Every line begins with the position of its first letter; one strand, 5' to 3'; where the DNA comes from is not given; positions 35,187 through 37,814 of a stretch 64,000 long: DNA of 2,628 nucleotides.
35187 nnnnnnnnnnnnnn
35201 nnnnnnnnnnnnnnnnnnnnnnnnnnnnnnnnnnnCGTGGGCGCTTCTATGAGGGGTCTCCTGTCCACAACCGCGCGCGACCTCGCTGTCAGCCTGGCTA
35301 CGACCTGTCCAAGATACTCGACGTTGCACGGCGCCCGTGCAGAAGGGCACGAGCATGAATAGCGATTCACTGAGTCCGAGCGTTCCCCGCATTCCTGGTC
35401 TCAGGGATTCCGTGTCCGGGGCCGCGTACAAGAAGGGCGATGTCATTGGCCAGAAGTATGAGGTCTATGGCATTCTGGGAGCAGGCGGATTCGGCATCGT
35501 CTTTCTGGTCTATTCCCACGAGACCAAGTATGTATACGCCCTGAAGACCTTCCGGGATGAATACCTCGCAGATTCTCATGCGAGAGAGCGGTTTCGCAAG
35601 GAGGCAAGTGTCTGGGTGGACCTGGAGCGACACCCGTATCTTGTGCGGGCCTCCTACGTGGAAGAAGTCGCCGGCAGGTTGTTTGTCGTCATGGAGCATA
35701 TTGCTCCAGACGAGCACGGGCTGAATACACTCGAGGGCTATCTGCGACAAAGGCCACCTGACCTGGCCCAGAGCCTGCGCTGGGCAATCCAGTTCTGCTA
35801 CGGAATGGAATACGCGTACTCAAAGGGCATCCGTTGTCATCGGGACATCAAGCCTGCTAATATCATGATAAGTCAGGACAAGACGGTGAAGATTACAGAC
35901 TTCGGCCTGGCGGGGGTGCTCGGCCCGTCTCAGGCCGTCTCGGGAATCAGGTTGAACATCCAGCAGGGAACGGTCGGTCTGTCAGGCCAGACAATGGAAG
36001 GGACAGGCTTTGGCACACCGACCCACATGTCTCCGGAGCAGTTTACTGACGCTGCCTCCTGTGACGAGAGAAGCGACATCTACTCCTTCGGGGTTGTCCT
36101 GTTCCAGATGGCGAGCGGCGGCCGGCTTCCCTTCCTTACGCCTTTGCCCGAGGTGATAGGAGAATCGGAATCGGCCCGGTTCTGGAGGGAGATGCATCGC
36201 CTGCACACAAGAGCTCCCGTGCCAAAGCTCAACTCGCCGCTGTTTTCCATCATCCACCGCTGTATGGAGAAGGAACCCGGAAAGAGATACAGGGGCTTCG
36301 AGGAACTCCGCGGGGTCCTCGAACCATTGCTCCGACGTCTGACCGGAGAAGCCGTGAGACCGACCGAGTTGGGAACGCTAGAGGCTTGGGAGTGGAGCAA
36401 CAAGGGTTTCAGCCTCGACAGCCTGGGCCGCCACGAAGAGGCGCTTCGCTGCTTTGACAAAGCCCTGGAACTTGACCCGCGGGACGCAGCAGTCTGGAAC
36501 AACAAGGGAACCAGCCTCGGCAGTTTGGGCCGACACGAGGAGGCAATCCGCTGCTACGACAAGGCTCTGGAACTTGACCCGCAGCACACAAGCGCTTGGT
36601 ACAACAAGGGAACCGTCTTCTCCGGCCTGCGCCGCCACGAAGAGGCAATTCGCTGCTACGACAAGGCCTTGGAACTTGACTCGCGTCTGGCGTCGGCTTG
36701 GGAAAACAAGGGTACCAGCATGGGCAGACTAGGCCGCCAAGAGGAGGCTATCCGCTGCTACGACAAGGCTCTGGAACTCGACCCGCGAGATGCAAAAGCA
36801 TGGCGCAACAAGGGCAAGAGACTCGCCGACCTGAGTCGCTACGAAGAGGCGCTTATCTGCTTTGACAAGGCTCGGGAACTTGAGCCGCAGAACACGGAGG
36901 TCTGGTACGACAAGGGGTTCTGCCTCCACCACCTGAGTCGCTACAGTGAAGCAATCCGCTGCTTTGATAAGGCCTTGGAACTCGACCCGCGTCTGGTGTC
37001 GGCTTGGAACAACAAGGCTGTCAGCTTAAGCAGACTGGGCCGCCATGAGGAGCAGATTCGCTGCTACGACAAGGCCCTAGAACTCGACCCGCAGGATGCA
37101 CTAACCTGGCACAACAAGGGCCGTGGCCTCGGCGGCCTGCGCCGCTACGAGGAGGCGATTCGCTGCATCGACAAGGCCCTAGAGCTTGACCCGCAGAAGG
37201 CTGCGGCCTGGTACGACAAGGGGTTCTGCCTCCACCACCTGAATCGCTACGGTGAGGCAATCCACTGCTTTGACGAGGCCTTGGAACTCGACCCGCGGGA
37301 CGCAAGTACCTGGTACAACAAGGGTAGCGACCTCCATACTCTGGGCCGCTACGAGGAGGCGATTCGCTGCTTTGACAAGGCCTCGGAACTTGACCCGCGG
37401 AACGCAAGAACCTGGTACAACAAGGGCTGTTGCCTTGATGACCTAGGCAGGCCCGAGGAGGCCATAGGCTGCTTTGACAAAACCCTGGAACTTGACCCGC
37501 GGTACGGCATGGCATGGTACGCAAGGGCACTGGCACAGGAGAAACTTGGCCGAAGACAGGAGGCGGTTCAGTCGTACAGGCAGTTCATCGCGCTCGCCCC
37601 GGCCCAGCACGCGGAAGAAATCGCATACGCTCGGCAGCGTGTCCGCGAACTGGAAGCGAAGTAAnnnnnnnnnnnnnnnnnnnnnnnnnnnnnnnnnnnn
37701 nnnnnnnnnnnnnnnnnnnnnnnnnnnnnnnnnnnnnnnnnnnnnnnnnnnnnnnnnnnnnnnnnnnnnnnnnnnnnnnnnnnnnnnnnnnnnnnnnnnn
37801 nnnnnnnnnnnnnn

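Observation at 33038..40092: Candidate novel cassette: AlbA_2/Schlafen-like protein, TM protein, Hanks kinase-TPR, ClpC/ClpA-like unfoldase, in a defence-island-like context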

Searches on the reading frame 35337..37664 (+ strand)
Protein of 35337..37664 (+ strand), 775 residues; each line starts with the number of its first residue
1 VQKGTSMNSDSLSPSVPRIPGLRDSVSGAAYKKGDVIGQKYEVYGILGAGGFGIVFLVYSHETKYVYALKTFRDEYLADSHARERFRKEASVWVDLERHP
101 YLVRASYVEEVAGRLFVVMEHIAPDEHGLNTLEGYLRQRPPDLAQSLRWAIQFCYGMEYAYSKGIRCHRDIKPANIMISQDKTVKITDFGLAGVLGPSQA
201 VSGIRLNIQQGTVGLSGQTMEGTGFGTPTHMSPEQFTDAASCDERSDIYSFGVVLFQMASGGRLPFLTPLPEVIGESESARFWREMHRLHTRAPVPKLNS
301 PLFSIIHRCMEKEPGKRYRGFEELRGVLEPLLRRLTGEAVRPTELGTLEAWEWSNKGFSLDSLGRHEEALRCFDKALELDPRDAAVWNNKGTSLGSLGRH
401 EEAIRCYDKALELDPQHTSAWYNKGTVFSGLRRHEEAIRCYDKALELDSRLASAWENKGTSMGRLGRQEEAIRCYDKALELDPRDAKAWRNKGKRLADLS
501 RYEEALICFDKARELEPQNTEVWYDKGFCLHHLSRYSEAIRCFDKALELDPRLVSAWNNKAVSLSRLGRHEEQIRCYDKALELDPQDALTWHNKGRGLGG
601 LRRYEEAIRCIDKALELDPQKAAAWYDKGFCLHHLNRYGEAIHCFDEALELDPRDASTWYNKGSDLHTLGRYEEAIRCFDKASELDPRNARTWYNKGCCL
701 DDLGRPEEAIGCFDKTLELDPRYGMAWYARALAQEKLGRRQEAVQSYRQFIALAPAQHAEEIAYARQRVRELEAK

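Call 4: search_protein_families(library=pfam, proteins=[window:35337-37664:+], max_evalue=0.01)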
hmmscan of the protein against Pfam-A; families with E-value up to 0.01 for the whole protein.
window:35337-37664:+ (775 aa): 43 families (the best 25 are shown)
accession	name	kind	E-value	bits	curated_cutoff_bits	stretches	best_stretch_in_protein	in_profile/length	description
PF00515.34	TPR_1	-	2.1e-116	375.9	27.8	11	384-417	1-34/34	Tetratricopeptide repeat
PF07719.23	TPR_2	-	2.7e-101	323.9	27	12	622-655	1-34/34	Tetratricopeptide repeat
PF13181.12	TPR_8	-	3.9e-89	285.8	25.7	11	385-417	2-34/34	Tetratricopeptide repeat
PF13431.12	TPR_17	-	5.2e-83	266.9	24.4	11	678-710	1-33/34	Tetratricopeptide repeat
PF13414.12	TPR_11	-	4.6e-79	260.3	26.8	11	663-697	1-35/42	TPR repeat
PF13424.12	TPR_12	-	3.8e-61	203.7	30.1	9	384-448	3-75/77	Tetratricopeptide repeat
PF13432.12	TPR_16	-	7.4e-58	192.9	32.7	8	594-656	3-65/65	Tetratricopeptide repeat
PF13428.12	TPR_14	-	2.6e-48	157.8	23.5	6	457-494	6-43/44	Tetratricopeptide repeat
PF13371.12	TPR_9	-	5.3e-44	148.6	35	7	602-656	9-63/73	Tetratricopeptide repeat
PF00069.31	Pkinase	-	2.4e-36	125.9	31.7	1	41-318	1-252/263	Protein kinase domain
PF14559.12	TPR_19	-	5.2e-34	116.8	25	5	602-657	5-59/68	Tetratricopeptide repeat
PF01239.28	PPTA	-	2.4e-33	112.1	29.5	1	401-428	2-29/32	Protein prenyltransferase alpha subunit repeat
PF13176.12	TPR_7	-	7e-33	110.3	27.9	0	727-755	2-30/36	Tetratricopeptide repeat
PF07714.23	PK_Tyr_Ser-Thr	-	2.1e-29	103.1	23.1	1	46-324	6-254/258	Protein tyrosine and serine/threonine kinase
PF12895.13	ANAPC3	-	4.1e-29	101.1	27.2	6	602-681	3-81/82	Anaphase-promoting complex, cyclosome, subunit 3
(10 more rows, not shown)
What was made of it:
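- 35337..37664 (+): Hanks-type Ser/Thr kinase (aa 41-330) fused to about 11-12 TPRs. This is the first gene of the conserved pair. Catalytic motifs: GAGGFG 35478-35495, ALK 35535-35549, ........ 35838-35861, DFG 35898-35906, SPEQF 36030-36044. The TPR array is at 36398-37506. Pfam, call 4.
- Checked: 35337-37664: Pkinase E 2.4e-36, and TPR_2 in 12 stretches (call 4).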

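Call 5: search_protein_families(library=padloc, proteins=[window:35337-37664:+], max_evalue=0.01)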
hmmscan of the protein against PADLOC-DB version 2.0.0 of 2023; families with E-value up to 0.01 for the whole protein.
window:35337-37664:+ (775 aa): 35 families (the best 25 are shown)
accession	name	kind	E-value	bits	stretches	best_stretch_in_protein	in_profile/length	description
PDLC04138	mad6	-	6.6e-56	188.5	1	31-350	43-332/659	mads_6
PDLC04042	PD-T4-6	-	5.8e-49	165.3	1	34-336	4-277/292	-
PDLC04053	PD-T4-6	-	1.6e-45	153.9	1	34-335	5-275/311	-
PDLC04047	PD-T4-6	-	2.9e-41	139.6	1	33-332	4-273/327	-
PDLC04060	PD-T4-6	-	2.9e-39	133.3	1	34-331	3-269/486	-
PDLC04061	PD-T4-6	-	1.3e-38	131.8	1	33-339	10-291/510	-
PDLC04057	PD-T4-6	-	3e-38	130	1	34-333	3-272/443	-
PDLC04043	PD-T4-6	-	5.1e-36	122.7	1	40-326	16-272/452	-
PDLC04054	PD-T4-6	-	6.5e-36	122.4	1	33-329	5-271/347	-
PDLC04041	PD-T4-6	-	4.8e-35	119.7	1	32-324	22-286/443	-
PDLC01088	C3a189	-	8.8e-34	115.1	1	46-333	4-263/840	kinase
PDLC04055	PD-T4-6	-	2.3e-31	107.1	1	33-336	65-340/496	-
PDLC04048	PD-T4-6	-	3.5e-30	103.6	1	34-266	5-212/354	-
PDLC04052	PD-T4-6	-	4.4e-29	100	1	36-340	6-282/496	-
PDLC04064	PD-T4-6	-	2e-28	97.4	1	40-332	21-281/369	-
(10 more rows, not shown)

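Call 6: search_protein_families(library=ncbifam, proteins=[window:35337-37664:+], max_evalue=0.001)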
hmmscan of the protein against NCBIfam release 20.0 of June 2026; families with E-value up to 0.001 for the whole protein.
window:35337-37664:+ (775 aa): 40 families (the best 25 are shown)
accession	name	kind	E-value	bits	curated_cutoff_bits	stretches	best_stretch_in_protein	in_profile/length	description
NF040959.1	MamA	equivalog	5e-68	228.6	200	6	459-584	78-203/204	magnetosome protein MamA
TIGR02521.1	type_IV_pilW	equivalog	1.6e-45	155.5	154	4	604-759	47-203/234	type IV pilus biogenesis/stability protein PilW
NF033483.0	PknB_PASTA_kin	equivalog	8.8e-44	150.5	450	1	34-333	2-270/563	Stk1 family PASTA domain-containing Ser/Thr kinase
NF047558.1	TPR_END_plus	domain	8.3e-40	134.5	32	1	693-723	2-32/56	TPR end-of-group domain-containing protein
TIGR02552.1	LcrH_SycD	equivalog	8.6e-36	122.6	104.8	4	604-684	34-114/136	SycD/LcrH family type III secretion system chaperone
TIGR00990.1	3a0801s09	subfamily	7.8e-35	120.6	757.25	3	448-572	327-451/615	mitochondrial import receptor subunit TOM70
NF033762.1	social_mot_Tgl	equivalog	6.8e-34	117.3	225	3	357-446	38-128/252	social motility TPR repeat lipoprotein Tgl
TIGR02917.1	PEP_TPR_lipo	equivalog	2.6e-33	114.9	312.2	2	363-629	138-404/899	XrtA/PEP-CTERM system TPR-repeat protein PrsT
NF008391.2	PRK11189.1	equivalog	2.7e-33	115.7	250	3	355-437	70-152/297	lipoprotein NlpI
NF047741.1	antiphage_MADS6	equivalog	1.7e-28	99.5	460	2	130-342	283-471/612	methylation-associated defense system protein kinase MAD6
NF009651.0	PRK13184.1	equivalog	4.4e-27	94.4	839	1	39-333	2-292/932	serine/threonine-protein kinase PknD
NF033920.0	C39_PA2778_fam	equivalog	1.9e-26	93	150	3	349-447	155-253/255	PA2778 family cysteine peptidase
NF052427.1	StpK7MSMEG_1200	equivalog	2.1e-26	92.6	900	1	40-324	8-261/601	serine/threonine protein kinase StpK7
NF047507.1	TPR_BatC_Lepto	exception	1.4e-25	90.1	175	3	613-723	17-129/214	TPR repeat-containing protein BatC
NF002725.1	PRK02603.1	equivalog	1.6e-23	83.6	143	1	342-428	27-116/173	photosystem I assembly protein Ycf3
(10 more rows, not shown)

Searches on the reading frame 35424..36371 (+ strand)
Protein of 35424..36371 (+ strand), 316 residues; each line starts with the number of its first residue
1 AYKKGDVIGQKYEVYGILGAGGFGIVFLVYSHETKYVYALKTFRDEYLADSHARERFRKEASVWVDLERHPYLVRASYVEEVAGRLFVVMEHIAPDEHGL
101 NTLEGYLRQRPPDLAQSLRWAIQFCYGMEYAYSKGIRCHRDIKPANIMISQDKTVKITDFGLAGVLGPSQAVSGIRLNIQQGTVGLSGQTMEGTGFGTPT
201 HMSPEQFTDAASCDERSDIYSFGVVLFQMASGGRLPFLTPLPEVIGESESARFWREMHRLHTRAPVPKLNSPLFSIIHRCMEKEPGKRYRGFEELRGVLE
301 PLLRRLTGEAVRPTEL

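Call 85: find_related_loci(query=window:35424-36371:+, collection=genome_contigs, flank=9000)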
Query window:35424-36371:+ (316 aa) in genome_contigs; peptide patterns used: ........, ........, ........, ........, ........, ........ (x = any residue, [..] = any of these).
82 stretches matched a pattern; 51 encode a relative of the query (tblastn E <= 1e-3); 50 distinct loci.
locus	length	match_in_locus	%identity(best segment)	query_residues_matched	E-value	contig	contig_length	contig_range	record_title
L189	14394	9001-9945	83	2-316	0e+0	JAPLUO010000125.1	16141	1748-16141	MAG: candidate division WOR-3 bacterium isolate LacPavin_0920_WC90_MAG_62_12 LacPavin_0920_WC90_scaffold_844316, whole g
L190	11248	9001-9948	72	1-316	1e-163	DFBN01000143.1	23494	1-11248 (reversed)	MAG TPA_asm: candidate division WOR-3 bacterium UBA3079 UBA3079_contig_30576, whole genome shotgun sequence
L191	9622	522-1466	73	2-316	4e-163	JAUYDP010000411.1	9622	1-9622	MAG: Dehalococcoidia bacterium isolate C20_metabat.bin.42 C20_k141_209578, whole genome shotgun sequence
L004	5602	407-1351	71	2-316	1e-157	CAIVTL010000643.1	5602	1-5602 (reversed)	candidate division WOR-3 bacterium isolate AlinenSedimentsD0_bin-1181 genome assembly, contig: bin-1181:643/755, whole g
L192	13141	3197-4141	67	2-316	6e-155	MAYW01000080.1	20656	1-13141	MAG: Candidatus Scalindua rubra isolate BSI-1 SCARUB_contig000080, whole genome shotgun sequence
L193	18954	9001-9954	69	1-316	7e-152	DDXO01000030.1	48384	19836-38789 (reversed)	MAG TPA_asm: candidate division WOR-3 bacterium UBA2258 UBA2258_contig_13184, whole genome shotgun sequence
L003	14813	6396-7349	74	1-316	1e-164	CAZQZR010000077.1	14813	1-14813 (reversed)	MAG TPA_asm: uncultured bacterium isolate SRP178699_co1_414 genome assembly, contig: NODE_5256_length_14813_cov_18.20951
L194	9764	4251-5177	65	1-311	3e-141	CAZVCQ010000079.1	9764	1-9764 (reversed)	MAG TPA_asm: uncultured bacterium isolate SRP178699_co1_229 genome assembly, contig: NODE_9625_length_9764_cov_6.279637,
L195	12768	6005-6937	66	1-314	2e-140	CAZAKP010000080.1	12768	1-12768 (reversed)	MAG TPA_asm: uncultured bacterium isolate SRP098346_co1_22 genome assembly, contig: NODE_5853_length_12768_cov_17.849917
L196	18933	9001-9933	64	1-314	4e-134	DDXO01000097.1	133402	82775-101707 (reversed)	MAG TPA_asm: candidate division WOR-3 bacterium UBA2258 UBA2258_contig_11632, whole genome shotgun sequence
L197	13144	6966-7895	62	2-313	1e-126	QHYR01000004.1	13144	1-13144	MAG: Acidobacteria bacterium isolate gp2 AA83 14_0927_12_40cm_scaffold_12455_curated, whole genome shotgun sequence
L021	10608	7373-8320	82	1-316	2e-175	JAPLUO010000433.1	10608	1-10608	MAG: candidate division WOR-3 bacterium isolate LacPavin_0920_WC90_MAG_62_12 LacPavin_0920_WC90_scaffold_1274142, whole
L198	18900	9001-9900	57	2-313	2e-121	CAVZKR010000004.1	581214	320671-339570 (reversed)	MAG: uncultured Chloroflexia bacterium isolate MFD04408.bin.2.47 genome assembly, contig: contig_28748, whole genome sho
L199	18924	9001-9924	58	2-313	2e-120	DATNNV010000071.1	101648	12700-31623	MAG TPA_asm: Candidatus Dormiibacterota bacterium isolate SMAG_U11514 k141_148193, whole genome shotgun sequence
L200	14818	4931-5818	55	2-312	1e-111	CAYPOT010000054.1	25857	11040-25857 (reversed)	MAG TPA_asm: uncultured Nitrospiraceae bacterium isolate ERP113451_co1_289 genome assembly, contig: NODE_2144_length_258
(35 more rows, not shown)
